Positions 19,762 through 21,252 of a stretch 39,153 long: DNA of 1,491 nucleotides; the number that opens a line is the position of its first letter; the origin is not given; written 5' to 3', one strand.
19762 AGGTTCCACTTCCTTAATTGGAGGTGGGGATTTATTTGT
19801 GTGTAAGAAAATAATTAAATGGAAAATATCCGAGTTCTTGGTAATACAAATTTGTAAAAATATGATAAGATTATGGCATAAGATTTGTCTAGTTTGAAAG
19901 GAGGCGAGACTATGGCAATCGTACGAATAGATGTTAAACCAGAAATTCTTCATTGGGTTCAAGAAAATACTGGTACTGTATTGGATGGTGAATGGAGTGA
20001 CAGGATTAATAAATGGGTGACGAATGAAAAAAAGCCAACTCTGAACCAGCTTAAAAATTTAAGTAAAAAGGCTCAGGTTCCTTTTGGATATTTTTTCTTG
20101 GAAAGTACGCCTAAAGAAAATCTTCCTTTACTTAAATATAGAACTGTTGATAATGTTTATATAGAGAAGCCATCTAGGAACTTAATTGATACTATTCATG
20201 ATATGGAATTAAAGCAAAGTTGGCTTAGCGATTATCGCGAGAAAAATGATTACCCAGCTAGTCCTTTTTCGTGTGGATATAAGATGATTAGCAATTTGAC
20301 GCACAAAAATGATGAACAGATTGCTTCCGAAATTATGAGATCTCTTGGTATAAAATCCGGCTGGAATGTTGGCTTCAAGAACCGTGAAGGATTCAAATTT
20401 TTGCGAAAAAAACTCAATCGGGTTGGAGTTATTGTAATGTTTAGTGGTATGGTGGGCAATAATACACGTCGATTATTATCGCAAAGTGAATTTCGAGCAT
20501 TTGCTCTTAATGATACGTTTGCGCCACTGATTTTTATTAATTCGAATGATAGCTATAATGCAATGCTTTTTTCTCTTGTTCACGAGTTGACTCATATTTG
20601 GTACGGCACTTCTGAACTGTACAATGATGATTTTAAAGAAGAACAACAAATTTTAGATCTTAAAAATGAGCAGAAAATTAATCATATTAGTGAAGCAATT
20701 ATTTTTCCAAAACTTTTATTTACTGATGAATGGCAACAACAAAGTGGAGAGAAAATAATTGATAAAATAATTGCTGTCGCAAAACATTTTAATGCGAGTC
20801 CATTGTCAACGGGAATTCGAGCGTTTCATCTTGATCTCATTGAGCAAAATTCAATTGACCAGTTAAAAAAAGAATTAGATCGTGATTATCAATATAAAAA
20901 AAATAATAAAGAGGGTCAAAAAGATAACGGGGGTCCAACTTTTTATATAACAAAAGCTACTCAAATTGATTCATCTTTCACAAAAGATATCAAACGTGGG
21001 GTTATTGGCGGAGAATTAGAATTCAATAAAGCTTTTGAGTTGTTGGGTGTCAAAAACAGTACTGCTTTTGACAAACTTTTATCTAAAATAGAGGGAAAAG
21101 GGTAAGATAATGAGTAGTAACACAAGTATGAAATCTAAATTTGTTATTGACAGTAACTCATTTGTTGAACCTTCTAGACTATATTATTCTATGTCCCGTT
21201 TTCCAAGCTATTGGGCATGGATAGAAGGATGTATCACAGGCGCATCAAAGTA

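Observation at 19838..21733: Autonomous accessory cassette: HTH-M78 (ImmA/IrrE) metallopeptidase plus DUF4411 PIN-like protein between the endolysin and attP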

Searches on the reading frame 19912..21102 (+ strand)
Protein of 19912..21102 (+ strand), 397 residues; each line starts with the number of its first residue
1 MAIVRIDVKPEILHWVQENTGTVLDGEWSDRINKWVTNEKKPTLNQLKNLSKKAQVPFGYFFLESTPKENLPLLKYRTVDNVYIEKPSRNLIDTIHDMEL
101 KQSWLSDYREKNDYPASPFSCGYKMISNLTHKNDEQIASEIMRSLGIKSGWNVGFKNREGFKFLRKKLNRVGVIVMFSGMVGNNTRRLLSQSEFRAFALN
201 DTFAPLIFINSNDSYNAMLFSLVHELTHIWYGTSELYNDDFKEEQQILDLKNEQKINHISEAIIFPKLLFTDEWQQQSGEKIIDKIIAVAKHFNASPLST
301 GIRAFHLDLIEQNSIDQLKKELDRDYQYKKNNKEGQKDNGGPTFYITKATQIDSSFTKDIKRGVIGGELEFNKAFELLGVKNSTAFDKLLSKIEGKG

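Call 4: search_protein_families(library=pfam, proteins=[window:19912-21102:+], max_evalue=1)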
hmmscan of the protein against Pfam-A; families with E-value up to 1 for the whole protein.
window:19912-21102:+ (397 aa): 4 families
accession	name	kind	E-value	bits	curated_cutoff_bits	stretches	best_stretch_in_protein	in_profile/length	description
PF06114.19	Peptidase_M78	-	8.1e-08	32.6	22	1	203-301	27-119/123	IrrE N-terminal-like domain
PF20573.4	DUF6782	-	0.014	15.1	27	1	188-230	60-102/241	Putative metallopeptidase family (DUF6782)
PF20777.4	KH_SLS1_2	-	0.03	15.1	27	1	9-30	15-36/63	SLS1 protein second KH domain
PF09636.16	XkdW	-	0.088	13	24.6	1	15-55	19-53/57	XkdW protein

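Call 5: search_protein_families(library=padloc, proteins=[window:19912-21102:+], max_evalue=1)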
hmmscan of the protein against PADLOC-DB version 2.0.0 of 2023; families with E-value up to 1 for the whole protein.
window:19912-21102:+ (397 aa): 15 families
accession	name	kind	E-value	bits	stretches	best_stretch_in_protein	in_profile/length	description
PDLC03954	RmrA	-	6.3e-11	39.8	1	30-330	38-313/380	-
PDLC04776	PDC-M69B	-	4.4e-10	37.7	1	189-326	52-193/272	-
PDLC03948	RmrA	-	2e-09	34.9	1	31-324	37-306/397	-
PDLC03944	RmrA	-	5e-09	33.7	1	205-325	185-301/384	-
PDLC03947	RmrA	-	7e-09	33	1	32-326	41-309/383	-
PDLC03949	RmrA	-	7.2e-06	23.1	1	192-333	163-290/363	-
PDLC04141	capP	-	1.2e-05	22.9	1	205-307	54-153/242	capP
PDLC03951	RmrA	-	4.5e-05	20.6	1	29-322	35-300/400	-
PDLC03945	RmrA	-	4.6e-05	20.7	1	33-325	33-311/394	-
PDLC03952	RmrA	-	8.7e-05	19.5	1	32-323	52-318/395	-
PDLC03950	RmrA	-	0.00034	17.7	1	31-266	31-240/369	-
PDLC03956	RmrA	-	0.00092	16.4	1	31-321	38-300/399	-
PDLC03982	PD-Lambda-2_B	-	0.0016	15.8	1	217-297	289-366/402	-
PDLC03946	RmrA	-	0.004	13.9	1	194-332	166-291/357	-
PDLC02926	HTH_VI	-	0.022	13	1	38-70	37-69/92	-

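Call 6: search_protein_families(library=phrogs, proteins=[window:19912-21102:+], max_evalue=0.01)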
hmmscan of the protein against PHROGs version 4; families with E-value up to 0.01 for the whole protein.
window:19912-21102:+ (397 aa): 3 families
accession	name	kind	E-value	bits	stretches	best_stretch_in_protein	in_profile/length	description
phrog_2439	-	transcription regulation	1.9e-35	123.4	1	31-334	36-307/367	transcriptional regulator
phrog_87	-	other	2.4e-05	25.2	1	205-257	72-120/227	metallo-protease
phrog_18577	-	unknown function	0.0052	17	1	195-247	163-215/332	-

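Call 7: search_protein_families(library=ncbifam, proteins=[window:19912-21102:+], max_evalue=1)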
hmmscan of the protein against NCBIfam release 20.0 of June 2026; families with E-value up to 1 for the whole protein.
window:19912-21102:+ (397 aa): 2 families
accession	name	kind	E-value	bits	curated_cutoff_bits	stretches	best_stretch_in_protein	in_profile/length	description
NF052239.1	antitox_spr1629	equivalog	2.2e-05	23.8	335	1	34-330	34-315/377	spr1629 family repressor/antitoxin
NF001813.0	PRK00549.1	equivalog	0.14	11.2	379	1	162-193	23-54/414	competence/damage-inducible protein A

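Call 21: find_homologous_proteins(query=window:19912-21102:+)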
Query window:19912-21102:+ (397 aa): 787 proteins with E <= 0.001 among 2963 candidates; the best 120 are listed.
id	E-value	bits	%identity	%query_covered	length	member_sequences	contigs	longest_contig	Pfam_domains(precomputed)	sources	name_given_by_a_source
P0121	5.8e-265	897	100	100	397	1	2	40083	PF06114.20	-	-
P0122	4.8e-169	581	66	100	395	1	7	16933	PF06114.20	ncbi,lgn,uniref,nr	ncbi:ImmA/IrrE family metallo-endopeptidase [Lentilactobacillus farraginis]|uniref:DNA-binding prote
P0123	8.2e-169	580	66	100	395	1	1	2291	PF06114.20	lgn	-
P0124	1.9e-166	572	66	100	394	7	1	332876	PF06114.20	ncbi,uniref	ncbi:ImmA/IrrE family metallo-endopeptidase [Companilactobacillus muriivasis]|uniref:ImmA/IrrE famil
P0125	3.5e-166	571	65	100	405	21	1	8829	PF06114.20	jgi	-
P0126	1.6e-164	566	64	100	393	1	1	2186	PF06114.20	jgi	-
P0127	2.1e-162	559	63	100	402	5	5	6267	PF06114.20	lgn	-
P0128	1.5e-161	556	63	100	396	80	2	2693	PF06114.20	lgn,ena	-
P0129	6.4e-151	521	60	99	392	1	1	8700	PF06114.20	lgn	-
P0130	1.5e-130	454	52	100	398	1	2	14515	PF06114.20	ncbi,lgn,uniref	ncbi:ImmA/IrrE family metallo-endopeptidase [Schleiferilactobacillus harbinensis]|uniref:ImmA/IrrE f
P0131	1.3e-122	428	50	100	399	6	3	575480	PF06114.20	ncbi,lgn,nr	ncbi:ImmA/IrrE family metallo-endopeptidase [Levilactobacillus acidifarinae]|nr:ImmA/IrrE family met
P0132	4.1e-121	423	52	99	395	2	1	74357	PF06114.20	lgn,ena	-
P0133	5.8e-118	413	49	99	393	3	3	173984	PF06114.20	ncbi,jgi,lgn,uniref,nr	ncbi:hypothetical protein LASUN_22600 [Lentilactobacillus sunkii]|jgi:Zn-dependent peptidase ImmA (M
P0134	3.1e-117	410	49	99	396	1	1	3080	PF06114.20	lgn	-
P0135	8.2e-116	406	48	99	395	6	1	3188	PF06114.20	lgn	-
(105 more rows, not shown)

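Call 30: find_related_loci(query=A3, collection=genome_contigs, flank=5000)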
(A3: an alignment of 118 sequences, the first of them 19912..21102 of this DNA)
Query A3 (397 aa) in genome_contigs; peptide patterns used: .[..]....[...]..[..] (x = any residue, [..] = any of these).
331 stretches matched a pattern; 304 encode a relative of the query (tblastn E <= 1e-3); the best 80 are kept; 80 distinct loci.
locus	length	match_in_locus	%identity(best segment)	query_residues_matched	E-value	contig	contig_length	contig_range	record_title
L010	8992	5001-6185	66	1-397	3e-177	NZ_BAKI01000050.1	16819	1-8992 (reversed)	Lentilactobacillus farraginis DSM 18382 = JCM 14108, whole genome shotgun sequence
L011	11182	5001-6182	65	1-397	3e-173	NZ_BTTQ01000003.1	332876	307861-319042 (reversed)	Companilactobacillus muriivasis strain 419-1.2 Contig3, whole genome shotgun sequence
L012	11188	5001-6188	50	1-396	5e-130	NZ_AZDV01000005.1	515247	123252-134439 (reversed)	Levilactobacillus acidifarinae DSM 19394 NODE_9, whole genome shotgun sequence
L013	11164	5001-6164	42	1-396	2e-95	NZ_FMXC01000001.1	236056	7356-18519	Lactobacillus kefiranofaciens strain ATCC 43761, whole genome shotgun sequence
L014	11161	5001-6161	40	1-397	1e-86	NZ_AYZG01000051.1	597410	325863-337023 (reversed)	Lactobacillus taiwanensis DSM 21401 NODE_301, whole genome shotgun sequence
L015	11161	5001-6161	39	1-397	4e-85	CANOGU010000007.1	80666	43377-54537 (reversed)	MAG TPA_asm: uncultured Lactobacillus sp. isolate SRR19759475_bin.10_metawrap_v1.3_MAG genome assembly, contig: NODE.348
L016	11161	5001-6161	39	1-397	4e-85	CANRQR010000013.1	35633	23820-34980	MAG TPA_asm: uncultured Lactobacillus sp. isolate SRR19759471_bin.27_metawrap_v1.3_MAG genome assembly, contig: NODE.115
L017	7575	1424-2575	36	1-395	3e-77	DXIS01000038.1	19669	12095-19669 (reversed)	MAG TPA_asm: Candidatus Mediterraneibacter guildfordensis isolate ChiHcec3-18395 ChiHcec3__C305231_L19669_SAMN08009792,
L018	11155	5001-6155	36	1-397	3e-77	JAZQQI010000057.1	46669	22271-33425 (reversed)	MAG: Lachnospiraceae bacterium isolate T1900045236_TH20190006.MAGScoT_cleanbin_000032 SGB_5475_k141_1554083, whole genom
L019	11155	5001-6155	37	1-393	2e-76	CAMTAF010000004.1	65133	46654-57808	MAG TPA_asm: uncultured Hungatella sp. isolate SRR12358626_bin.4_metawrap_v1.3_MAG genome assembly, contig: NODE.125_len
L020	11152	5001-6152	36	1-395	3e-76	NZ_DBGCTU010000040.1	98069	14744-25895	MAG: Frisingicoccus sp. isolate MAG11754 contig40, whole genome shotgun sequence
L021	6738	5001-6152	36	1-395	9e-76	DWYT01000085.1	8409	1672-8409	MAG TPA_asm: Candidatus Mediterraneibacter merdavium isolate ChiBcolR7-8672 ChiBcolR7__C112054_L8409_SAMN08010058, whole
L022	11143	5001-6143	38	4-395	2e-75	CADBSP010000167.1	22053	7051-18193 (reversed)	MAG: uncultured Clostridiales bacterium isolate RUG14262 genome assembly, contig: RUG14262_asm_167, whole genome shotgun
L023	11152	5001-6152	36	1-395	1e-74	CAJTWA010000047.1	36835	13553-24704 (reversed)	MAG TPA_asm: uncultured Lachnospiraceae bacterium isolate MGBC116940 genome assembly, contig: MGBC116940.47, whole genom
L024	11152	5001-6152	36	1-395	3e-74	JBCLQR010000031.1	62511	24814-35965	Lachnospiraceae bacterium 62-26 voucher GPTB0109 scaffold31, whole genome shotgun sequence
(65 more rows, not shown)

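Call 38: predict_structure(alignment_id=A3)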
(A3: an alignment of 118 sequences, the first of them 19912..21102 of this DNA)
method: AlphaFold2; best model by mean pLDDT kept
length: 397 residues; sequences in the alignment: 118
mean_pLDDT: 85.6   pTM: 0.84
mean pLDDT of the five models: 85.6, 85.4, 85.0, 84.9, 84.3
residues with pLDDT >= 90: 234; 70-90: 111; 50-70: 27; < 50: 25
segments of 3 or more residues with pLDDT < 50: 73-83, 236-248
pLDDT, mean of each block of 10 residues (from residue 1): 84 89 84 92 93 88 83 46 65 90 95 93 87 94 96 92 96 94 80 84 94 83 94 60 41 85 97 91 95 94 95 93 87 63 79 93 94 92 91 78
secondary structure, 60 per line:
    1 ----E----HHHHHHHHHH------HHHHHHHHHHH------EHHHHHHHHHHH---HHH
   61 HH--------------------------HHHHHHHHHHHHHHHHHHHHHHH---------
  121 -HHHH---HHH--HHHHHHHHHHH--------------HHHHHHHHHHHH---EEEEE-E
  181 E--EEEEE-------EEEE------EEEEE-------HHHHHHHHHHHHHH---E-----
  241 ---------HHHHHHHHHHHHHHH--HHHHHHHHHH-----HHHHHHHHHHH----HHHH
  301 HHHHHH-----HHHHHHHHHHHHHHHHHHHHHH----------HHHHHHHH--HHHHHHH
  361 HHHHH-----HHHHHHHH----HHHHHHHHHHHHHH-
elements in order: H10-19 H26-36 H44-54 H58-62 H89-111 H122-125 H134-144 H159-170 E174-178 E184-188 E196-199 E206-210 H218-231 H250-264 H267-276 H282-292 H297-306 H312-333 H344-351 H354-365 H371-378 H383-396

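Call 42: fold_search(model_id=the predicted structure, library=pdb)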
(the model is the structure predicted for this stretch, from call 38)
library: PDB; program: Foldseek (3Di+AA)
matches with E <= 10: 130; with E <= 0.001: 0
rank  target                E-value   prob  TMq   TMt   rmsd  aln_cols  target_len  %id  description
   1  7t5t                  5.6e-03  1.00  0.26  0.35   6.4       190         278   12  Structure of Thauera sp. K11 CapP (released 2022-09-14)
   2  3dte                  7.2e-03  1.00  0.27  0.40   6.8       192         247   18  Crystal structure of the IRRE protein, a central regulator of DNA damage repair in deinococcaceae (released 2009-02-10)
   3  3dti                  1.5e-02  1.00  0.26  0.39   6.9       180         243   18  Crystal structure of the IRRE protein, a central regulator of DNA damage repair in deinococcaceae (released 2009-02-10)
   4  2grm_C                3.9e-02  0.23  0.13  0.17  22.6       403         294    9  Crystal structure of PrgX/iCF10 complex (released 2007-04-03)
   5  2axu_J                3.9e-02  0.18  0.13  0.15  25.1       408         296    9  Structure of PrgX (released 2005-12-06)
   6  2axu_E                3.9e-02  0.16  0.12  0.14  23.3       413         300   10  Structure of PrgX (released 2005-12-06)
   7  2axz_B                4.1e-02  0.16  0.12  0.14  23.2       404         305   10  Crystal structure of PrgX/cCF10 complex (released 2005-12-06)
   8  8sln_A                5.5e-02  0.99  0.27  0.41   5.7       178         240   16  Crystal structure of Deinococcus geothermalis PprI complexed with ssDNA (released 2024-03-13)
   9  2axu_A                5.5e-02  0.14  0.12  0.15  24.3       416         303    9  Structure of PrgX (released 2005-12-06)
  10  2grm_A                5.8e-02  0.18  0.13  0.16  25.1       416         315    8  Crystal structure of PrgX/iCF10 complex (released 2007-04-03)
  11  2axz_C                6.1e-02  0.15  0.12  0.15  23.2       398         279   10  Crystal structure of PrgX/cCF10 complex (released 2005-12-06)
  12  2axu_B                7.5e-02  0.14  0.13  0.16  23.6       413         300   10  Structure of PrgX (released 2005-12-06)
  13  2axz_A                8.7e-02  0.13  0.12  0.14  23.4       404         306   10  Crystal structure of PrgX/cCF10 complex (released 2005-12-06)
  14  2awi_A                1.2e-01  0.12  0.12  0.15  23.6       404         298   10  Structure of PrgX Y153C mutant (released 2005-12-06)
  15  2axu_G                1.3e-01  0.10  0.11  0.14  24.5       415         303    8  Structure of PrgX (released 2005-12-06)
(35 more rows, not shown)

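Call 52: search_solved_structures(query=A3, max_evalue=1, show_alignments=2)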
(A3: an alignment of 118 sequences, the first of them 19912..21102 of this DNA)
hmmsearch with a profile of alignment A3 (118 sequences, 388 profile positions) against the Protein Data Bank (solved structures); distinct sequences matched with E-value up to 1: 5.
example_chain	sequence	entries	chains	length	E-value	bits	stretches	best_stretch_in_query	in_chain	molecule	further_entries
9vzy_A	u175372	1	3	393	1.8e-27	99.5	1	8-359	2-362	HTH cro/C1-type domain-containing protein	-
3dte_A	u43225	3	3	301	0.0005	22.3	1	203-267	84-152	IrrE protein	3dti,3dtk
8slm_A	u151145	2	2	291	0.001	21.3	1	204-267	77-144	Zn dependent hydrolase fused to HTH domain, IrrE ortholog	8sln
1col_A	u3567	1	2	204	0.91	11.6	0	261-306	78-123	COLICIN A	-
3g6b_A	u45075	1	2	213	0.98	11.5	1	86-141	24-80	Methyl-accepting chemotaxis protein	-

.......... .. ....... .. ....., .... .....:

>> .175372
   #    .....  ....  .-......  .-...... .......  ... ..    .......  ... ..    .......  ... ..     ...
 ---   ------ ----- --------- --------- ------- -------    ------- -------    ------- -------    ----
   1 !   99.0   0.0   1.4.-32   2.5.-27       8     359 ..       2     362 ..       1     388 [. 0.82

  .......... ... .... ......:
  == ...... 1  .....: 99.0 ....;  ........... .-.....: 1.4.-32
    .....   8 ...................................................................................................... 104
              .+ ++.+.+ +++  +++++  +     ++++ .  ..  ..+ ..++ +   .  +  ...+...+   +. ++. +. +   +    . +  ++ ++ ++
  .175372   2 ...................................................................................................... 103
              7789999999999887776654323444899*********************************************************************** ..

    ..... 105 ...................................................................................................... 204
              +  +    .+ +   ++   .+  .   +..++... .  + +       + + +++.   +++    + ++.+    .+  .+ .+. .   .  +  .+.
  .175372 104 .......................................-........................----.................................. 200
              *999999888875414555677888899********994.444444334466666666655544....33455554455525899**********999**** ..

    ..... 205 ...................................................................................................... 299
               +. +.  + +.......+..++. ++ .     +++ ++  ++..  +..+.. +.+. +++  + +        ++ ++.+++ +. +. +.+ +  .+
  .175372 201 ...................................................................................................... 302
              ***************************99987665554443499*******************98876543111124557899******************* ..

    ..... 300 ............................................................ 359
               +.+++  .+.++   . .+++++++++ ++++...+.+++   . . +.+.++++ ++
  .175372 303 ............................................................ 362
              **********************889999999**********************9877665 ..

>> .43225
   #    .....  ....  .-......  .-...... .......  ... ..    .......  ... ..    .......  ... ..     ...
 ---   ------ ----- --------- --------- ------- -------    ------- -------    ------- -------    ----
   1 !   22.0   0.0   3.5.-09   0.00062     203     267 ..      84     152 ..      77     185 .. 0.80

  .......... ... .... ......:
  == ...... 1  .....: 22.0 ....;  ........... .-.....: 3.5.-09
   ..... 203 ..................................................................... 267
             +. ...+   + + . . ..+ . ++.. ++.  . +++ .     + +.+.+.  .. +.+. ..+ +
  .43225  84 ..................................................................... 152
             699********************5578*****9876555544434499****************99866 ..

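Call 53: search_solved_structures(query=window:19912-21102:+, max_evalue=1, show_alignments=1)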
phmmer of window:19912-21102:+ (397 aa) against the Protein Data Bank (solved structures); distinct sequences matched with E-value up to 1: 3.
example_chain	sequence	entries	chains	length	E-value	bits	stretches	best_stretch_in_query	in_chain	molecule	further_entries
9vzy_A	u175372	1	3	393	1.7e-05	27.6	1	11-267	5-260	HTH cro/C1-type domain-containing protein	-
7m4z_v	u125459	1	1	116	0.08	15.5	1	254-337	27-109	Ribosomal subunit interface protein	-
8ux9_A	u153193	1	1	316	0.59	12.7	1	166-235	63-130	AriB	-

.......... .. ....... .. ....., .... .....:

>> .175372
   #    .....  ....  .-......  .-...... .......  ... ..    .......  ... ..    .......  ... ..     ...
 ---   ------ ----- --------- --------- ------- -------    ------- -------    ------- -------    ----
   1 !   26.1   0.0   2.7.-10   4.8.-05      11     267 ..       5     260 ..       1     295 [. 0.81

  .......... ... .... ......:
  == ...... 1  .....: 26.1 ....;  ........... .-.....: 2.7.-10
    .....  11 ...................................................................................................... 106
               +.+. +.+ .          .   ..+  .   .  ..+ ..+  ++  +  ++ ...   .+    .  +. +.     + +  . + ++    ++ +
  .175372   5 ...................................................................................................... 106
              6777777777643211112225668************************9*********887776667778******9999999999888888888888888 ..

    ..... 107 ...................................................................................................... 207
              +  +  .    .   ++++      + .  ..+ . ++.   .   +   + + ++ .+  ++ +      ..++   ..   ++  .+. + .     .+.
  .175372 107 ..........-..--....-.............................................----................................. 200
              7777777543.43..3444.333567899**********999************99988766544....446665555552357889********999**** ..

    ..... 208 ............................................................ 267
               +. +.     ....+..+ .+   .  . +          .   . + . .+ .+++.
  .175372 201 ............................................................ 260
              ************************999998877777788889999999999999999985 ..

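Call 60: search_dna_similar(query=window:19912-21102:+, collection=phages, mode=protein, max_rows=30, max_evalue=1e-10)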
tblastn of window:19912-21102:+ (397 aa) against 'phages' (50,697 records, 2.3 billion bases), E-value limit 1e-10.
Records with a match: 3; places in all: 3; records where one place covers at least 80% of the query: 3.
Best place of each record, by identity: <60% 3.
By first word of the organism name: Bacteriophage 3.
By host as written in the record: - 3.
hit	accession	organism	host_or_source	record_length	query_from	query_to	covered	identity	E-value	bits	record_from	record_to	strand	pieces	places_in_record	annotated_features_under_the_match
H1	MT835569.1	Bacteriophage sp.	human fecal samples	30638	2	395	99%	36.0%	8e-65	229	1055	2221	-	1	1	record has no annotation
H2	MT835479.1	Bacteriophage sp.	human fecal samples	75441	4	396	99%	25.7%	6e-42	163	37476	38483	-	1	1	record has no annotation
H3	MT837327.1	Bacteriophage sp.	human fecal samples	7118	8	381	94%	26.5%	3e-15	84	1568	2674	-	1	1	record has no annotation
